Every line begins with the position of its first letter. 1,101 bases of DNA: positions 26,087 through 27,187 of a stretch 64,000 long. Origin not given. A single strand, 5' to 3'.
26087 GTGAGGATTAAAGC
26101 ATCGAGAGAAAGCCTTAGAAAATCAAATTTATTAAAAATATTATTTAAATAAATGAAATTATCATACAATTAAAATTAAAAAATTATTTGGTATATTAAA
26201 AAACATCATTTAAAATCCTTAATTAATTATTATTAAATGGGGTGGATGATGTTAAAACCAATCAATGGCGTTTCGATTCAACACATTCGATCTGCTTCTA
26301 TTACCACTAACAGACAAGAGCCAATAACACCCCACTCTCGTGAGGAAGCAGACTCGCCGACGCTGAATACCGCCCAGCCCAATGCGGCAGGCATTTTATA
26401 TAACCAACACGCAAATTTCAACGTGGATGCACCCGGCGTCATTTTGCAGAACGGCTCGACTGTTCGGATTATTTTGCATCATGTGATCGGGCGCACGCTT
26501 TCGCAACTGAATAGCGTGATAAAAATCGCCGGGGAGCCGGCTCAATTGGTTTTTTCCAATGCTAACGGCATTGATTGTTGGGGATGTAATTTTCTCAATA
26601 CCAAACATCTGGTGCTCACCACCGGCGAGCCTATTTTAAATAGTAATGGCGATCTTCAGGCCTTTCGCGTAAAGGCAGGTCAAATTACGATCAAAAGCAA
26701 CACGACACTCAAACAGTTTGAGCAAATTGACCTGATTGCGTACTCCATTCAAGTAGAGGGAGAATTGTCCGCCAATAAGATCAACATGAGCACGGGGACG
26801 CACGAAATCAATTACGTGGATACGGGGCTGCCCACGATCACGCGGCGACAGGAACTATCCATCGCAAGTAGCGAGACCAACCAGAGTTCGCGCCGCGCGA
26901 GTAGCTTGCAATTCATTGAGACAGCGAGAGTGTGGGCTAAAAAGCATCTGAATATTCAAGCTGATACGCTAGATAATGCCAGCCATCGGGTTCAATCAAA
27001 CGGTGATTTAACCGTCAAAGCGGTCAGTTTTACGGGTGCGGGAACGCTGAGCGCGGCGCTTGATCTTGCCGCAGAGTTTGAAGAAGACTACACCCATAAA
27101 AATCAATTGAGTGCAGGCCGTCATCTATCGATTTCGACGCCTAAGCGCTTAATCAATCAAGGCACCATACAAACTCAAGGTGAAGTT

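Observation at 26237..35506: Intact 9.3-kb CdiA/FhaB-type gene without a signal peptide and without a TpsB/CdiB partner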

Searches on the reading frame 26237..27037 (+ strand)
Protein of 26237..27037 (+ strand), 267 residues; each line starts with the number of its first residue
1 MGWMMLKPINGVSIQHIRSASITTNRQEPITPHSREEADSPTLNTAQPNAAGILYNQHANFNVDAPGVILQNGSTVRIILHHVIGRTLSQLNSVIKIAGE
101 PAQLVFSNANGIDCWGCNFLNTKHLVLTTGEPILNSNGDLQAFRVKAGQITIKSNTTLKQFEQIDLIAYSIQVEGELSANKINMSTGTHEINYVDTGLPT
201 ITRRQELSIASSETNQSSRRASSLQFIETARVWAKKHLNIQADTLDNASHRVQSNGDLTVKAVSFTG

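Call 29: search_protein_representatives(protein=window:26237-27037:+)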
Query: 267 residues. Proteins with E-value up to 0.001 (for the whole library): 3266; up to 1e-10: 1770; up to 1e-30: 11. The best 150 are listed.
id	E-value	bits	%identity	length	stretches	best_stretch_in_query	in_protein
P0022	1.2e-169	578.5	72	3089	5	1-267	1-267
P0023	6.6e-101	353.3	60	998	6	90-267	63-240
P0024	9.6e-72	257.8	46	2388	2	4-261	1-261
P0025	1.4e-69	250.7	61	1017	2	90-267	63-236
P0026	5.5e-65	235.7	43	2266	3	5-261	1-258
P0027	2.7e-62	226.9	33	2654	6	35-198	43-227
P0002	1.6e-49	185.1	44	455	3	79-261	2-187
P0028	9.7e-41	156.3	32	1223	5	36-203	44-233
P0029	2.0e-34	135.6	33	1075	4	72-193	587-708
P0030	4.4e-32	128.0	35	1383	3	72-207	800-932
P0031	2.0e-31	125.8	43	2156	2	49-202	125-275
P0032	1.3e-30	123.2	34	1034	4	72-196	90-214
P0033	1.6e-29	119.6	42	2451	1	71-240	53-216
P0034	2.0e-29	119.2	44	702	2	49-202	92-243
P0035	1.0e-27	113.7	46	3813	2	69-203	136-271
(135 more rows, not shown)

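Call 31: find_encoding_contigs(protein=P0024, flank=10000, max_places=4)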
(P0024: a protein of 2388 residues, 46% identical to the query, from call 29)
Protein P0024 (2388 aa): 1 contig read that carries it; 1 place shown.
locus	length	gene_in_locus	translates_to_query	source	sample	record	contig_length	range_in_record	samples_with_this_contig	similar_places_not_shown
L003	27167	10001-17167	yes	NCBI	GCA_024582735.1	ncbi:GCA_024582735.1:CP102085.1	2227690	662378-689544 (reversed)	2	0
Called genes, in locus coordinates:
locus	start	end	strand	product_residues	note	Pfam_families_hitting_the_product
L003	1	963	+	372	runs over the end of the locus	PF13685:Fe-ADH_2, PF01761:DHQ_synthase, PF24621:DHQS_C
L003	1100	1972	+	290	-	PF01488:Shikimate_DH (weak), PF02558:ApbA (weak), PF03446:NAD_binding_2, PF03807:F420_oxidored, PF21761:RedAm-like_C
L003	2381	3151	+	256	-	PF00497:SBP_bac_3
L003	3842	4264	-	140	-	-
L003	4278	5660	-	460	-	PF03390:2HCT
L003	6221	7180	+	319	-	PF00126:HTH_1, PF03466:LysR_substrate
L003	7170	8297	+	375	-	PF13416:SBP_bac_8, PF13343:SBP_bac_6, PF01547:SBP_bac_1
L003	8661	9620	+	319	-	PF00126:HTH_1, PF03466:LysR_substrate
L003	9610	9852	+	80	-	-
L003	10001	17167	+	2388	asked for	PF05860:TPS, PF13332:Fil_haemagg_2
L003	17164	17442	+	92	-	PF22294:DUF6966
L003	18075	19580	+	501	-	PF00665:rve, PF22483:Mu-transpos_C_2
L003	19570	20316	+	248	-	PF01695:IstB_IS21, PF00308:Bac_DnaA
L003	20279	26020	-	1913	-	PF23948:ARM_5, PF00400:WD40, PF23381:Beta-prop_IFT122_1st, PF23414:Beta-prop_EML_2, PF24796:WDR55, PF24807:WD40_CDC20-Fz, PF24814:WD40_Prp19, PF24817:WD40_WDHD1_1st, +155 more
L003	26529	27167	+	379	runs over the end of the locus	PF13406:SLT_2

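Call 32: find_encoding_contigs(protein=P0026, flank=10000, max_places=4)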
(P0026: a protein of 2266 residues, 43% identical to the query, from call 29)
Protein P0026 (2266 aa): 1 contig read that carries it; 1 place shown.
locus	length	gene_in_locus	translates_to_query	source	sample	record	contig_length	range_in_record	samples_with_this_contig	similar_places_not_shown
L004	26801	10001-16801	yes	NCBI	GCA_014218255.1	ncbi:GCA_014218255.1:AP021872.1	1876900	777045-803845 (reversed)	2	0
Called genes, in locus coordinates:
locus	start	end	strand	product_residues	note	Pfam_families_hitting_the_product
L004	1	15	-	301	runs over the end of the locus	PF00528:BPD_transp_1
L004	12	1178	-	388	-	PF02463:SMC_N (weak), PF00005:ABC_tran, PF13304:AAA_21 (faint), PF08402:TOBE_2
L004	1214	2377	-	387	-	PF13531:SBP_bac_11 (faint), PF01547:SBP_bac_1, PF13416:SBP_bac_8, PF13343:SBP_bac_6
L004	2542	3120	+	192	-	PF02525:Flavodoxin_2, PF03358:FMN_red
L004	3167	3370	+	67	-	PF06945:DUF1289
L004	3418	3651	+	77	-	PF13409:GST_N_2 (weak)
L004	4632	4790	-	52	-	-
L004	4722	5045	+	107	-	-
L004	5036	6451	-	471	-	PF00749:tRNA-synt_1c, PF19269:Anticodon_2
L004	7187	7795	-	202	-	PF25135:DUF7822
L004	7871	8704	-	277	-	PF03390:2HCT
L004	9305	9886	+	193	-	PF00126:HTH_1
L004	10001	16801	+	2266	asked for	PF05860:TPS, PF05594:Fil_haemagg (faint), PF13332:Fil_haemagg_2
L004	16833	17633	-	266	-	PF01695:IstB_IS21, PF00308:Bac_DnaA, PF00004:AAA (weak)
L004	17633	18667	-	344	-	PF02796:HTH_7 (weak), PF11427:HTH_Tnp_Tc3_1 (faint), PF13384:HTH_23 (weak), PF13936:HTH_38 (weak), PF00665:rve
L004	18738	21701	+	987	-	PF13332:Fil_haemagg_2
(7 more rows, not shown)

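Call 35: find_encoding_contigs(protein=P0031, flank=6000, max_places=2)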
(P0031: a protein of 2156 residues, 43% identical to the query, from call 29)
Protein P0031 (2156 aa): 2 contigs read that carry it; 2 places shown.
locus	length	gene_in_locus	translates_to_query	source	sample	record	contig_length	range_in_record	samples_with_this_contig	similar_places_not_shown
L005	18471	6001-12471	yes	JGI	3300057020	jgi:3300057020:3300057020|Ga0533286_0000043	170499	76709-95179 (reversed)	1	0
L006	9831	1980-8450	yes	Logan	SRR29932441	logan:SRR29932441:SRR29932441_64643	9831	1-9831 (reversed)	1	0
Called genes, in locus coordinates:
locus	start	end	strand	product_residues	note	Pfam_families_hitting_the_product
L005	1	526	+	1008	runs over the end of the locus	PF00912:Transgly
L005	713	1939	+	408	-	PF07690:MFS_1, PF00083:Sugar_tr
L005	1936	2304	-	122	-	PF00072:Response_reg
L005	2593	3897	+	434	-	PF12832:MFS_1_like (faint), PF07690:MFS_1, PF06779:MFS_4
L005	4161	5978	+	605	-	PF08479:POTRA_2, PF17287:POTRA_3, PF03865:ShlB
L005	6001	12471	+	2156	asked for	PF13018:ESPR, PF05860:TPS, PF13332:Fil_haemagg_2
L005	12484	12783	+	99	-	-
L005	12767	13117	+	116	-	-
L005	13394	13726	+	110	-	-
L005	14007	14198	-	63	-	-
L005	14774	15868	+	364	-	-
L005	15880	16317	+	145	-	-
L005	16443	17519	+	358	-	-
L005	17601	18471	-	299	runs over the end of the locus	PF00126:HTH_1, PF03466:LysR_substrate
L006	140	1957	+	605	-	PF08479:POTRA_2, PF17287:POTRA_3, PF03865:ShlB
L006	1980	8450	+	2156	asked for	PF13018:ESPR, PF05860:TPS, PF13332:Fil_haemagg_2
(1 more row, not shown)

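Call 50: find_related_loci(query=A3, collection=genome_contigs, flank=10000)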
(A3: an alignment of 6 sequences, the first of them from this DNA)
Query A3 (267 aa) in genome_contigs; peptide patterns used: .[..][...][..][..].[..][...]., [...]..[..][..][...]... (x = any residue, [..] = any of these).
70 stretches matched a pattern; 7 encode a relative of the query (tblastn E <= 1e-3); 7 distinct loci.
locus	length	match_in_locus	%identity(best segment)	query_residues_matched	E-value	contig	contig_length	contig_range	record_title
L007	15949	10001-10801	92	1-267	9e-167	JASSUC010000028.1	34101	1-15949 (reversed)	MAG: Mycoavidus cysteinexigens isolate BRE-AD045 NODE_258_length_34101_cov_9.820331, whole genome shotgun sequence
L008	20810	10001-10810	88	1-267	1e-159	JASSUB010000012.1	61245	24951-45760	MAG: Mycoavidus cysteinexigens isolate BRE-NVP60 NODE_14_length_61245_cov_7.748733, whole genome shotgun sequence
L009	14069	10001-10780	47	4-261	2e-76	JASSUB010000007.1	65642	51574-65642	MAG: Mycoavidus cysteinexigens isolate BRE-NVP60 NODE_9_length_65642_cov_7.300075, whole genome shotgun sequence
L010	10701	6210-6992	46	4-261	4e-73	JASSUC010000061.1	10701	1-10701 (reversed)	MAG: Mycoavidus cysteinexigens isolate BRE-AD045 NODE_1545_length_10701_cov_11.896769, whole genome shotgun sequence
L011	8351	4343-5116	46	4-261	4e-70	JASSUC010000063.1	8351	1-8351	MAG: Mycoavidus cysteinexigens isolate BRE-AD045 NODE_1912_length_8351_cov_11.021095, whole genome shotgun sequence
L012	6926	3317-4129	44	2-261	3e-70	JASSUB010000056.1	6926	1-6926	MAG: Mycoavidus cysteinexigens isolate BRE-NVP60 NODE_2333_length_6926_cov_8.893029, whole genome shotgun sequence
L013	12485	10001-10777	48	4-261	2e-78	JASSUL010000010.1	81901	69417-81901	MAG: Mycoavidus cysteinexigens isolate BRE-AD086 NODE_10_length_81901_cov_989.579867, whole genome shotgun sequence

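Call 60: search_protein_families(library=ncbifam, max_evalue=0.01, proteins=[P0024])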
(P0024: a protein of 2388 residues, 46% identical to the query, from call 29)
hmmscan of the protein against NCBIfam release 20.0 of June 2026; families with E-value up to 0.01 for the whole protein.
P0024 (2388 aa): 3 families
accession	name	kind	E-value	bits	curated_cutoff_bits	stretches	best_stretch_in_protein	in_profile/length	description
TIGR01731.1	fil_hemag_20aa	repeat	1.9e-12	46.8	18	2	393-429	3-39/40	filamentous hemagglutinin-type beta-helical repeat protein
TIGR01901.1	adhes_NPXG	domain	2.2e-10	40.3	29.1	1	53-128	2-77/79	filamentous hemagglutinin N-terminal domain-containing protein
NF012177.1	tet_MFS_42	exception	0.0079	15.5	850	0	2000-2077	79-154/411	tetracycline efflux MFS transporter Tet(42)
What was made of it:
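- Checked: NCBIfam finds adhes_NPXG and fil_hemag_20aa (call 60).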

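Call 90: find_encoding_contigs(protein=P0023, flank=10000, max_places=3)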
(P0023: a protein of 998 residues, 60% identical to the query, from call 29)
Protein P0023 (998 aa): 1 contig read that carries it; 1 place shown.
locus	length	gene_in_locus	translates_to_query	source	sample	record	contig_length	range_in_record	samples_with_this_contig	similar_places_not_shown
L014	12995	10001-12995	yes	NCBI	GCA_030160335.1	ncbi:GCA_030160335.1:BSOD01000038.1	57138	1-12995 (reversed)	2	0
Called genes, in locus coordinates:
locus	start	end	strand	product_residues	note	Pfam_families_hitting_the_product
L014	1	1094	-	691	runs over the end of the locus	PF19310:TOP_N, PF01432:Peptidase_M3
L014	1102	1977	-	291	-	PF00763:THF_DHG_CYH, PF02882:THF_DHG_CYH_C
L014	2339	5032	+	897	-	PF28598:PDH_E1_N, PF00456:Transketolase_N, PF17831:PDH_E1_M, PF22613:Transketolase_C_1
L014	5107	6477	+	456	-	PF00364:Biotin_lipoyl, PF25984:BSH_YknX (faint), PF02817:E3_binding, PF00198:2-oxoacid_dh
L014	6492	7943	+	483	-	PF01262:AlaDh_PNT_C (faint), PF01134:GIDA (weak), PF01266:DAO (faint), PF07992:Pyr_redox_2, PF12831:FAD_oxidored, PF13450:NAD_binding_8 (faint), PF00070:Pyr_redox, PF02852:Pyr_redox_dim, +1 more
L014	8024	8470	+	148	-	PF00571:CBS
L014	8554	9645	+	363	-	PF01264:Chorismate_synt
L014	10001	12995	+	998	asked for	PF05594:Fil_haemagg (faint)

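Call 91: find_encoding_contigs(protein=P0025, flank=10000, max_places=3)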
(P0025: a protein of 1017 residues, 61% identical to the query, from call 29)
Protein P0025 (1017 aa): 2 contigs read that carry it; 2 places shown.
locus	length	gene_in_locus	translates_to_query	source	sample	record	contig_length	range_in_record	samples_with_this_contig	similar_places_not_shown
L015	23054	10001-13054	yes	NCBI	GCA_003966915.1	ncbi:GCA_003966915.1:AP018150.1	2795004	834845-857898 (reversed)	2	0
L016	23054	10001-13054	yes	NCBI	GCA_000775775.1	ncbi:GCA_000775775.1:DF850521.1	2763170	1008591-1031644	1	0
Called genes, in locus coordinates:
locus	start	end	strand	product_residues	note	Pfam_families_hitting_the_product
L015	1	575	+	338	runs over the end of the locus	-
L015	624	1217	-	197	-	PF01195:Pept_tRNA_hydro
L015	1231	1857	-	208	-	PF01386:Ribosomal_L25p, PF14693:Ribosomal_TL5_C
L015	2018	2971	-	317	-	PF13793:Pribosyltran_N, PF00156:Pribosyltran, PF14572:Pribosyl_synth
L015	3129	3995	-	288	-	PF00288:GHMP_kinases_N, PF08544:GHMP_kinases_C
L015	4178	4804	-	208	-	PF03550:LolB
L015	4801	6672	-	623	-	PF12895:ANAPC3 (faint), PF07719:TPR_2 (faint), PF13181:TPR_8 (faint), PF13428:TPR_14 (faint), PF13432:TPR_16 (faint), PF23914:TPR_CcmH_CycH (faint), PF14559:TPR_19 (weak), PF13424:TPR_12 (weak), +1 more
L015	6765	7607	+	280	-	PF01149:Fapy_DNA_glyco, PF06831:H2TH, PF06827:zf-FPG_IleRS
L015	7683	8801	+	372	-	PF00730:HhH-GPD, PF14815:NUDIX_4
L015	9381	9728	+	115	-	-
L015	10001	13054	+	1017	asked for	PF05860:TPS, PF05594:Fil_haemagg (faint)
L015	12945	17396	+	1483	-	PF13332:Fil_haemagg_2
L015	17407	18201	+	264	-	PF21593:DUF6853 (faint)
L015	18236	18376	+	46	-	-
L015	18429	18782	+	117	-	-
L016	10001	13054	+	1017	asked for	PF05860:TPS, PF05594:Fil_haemagg (faint)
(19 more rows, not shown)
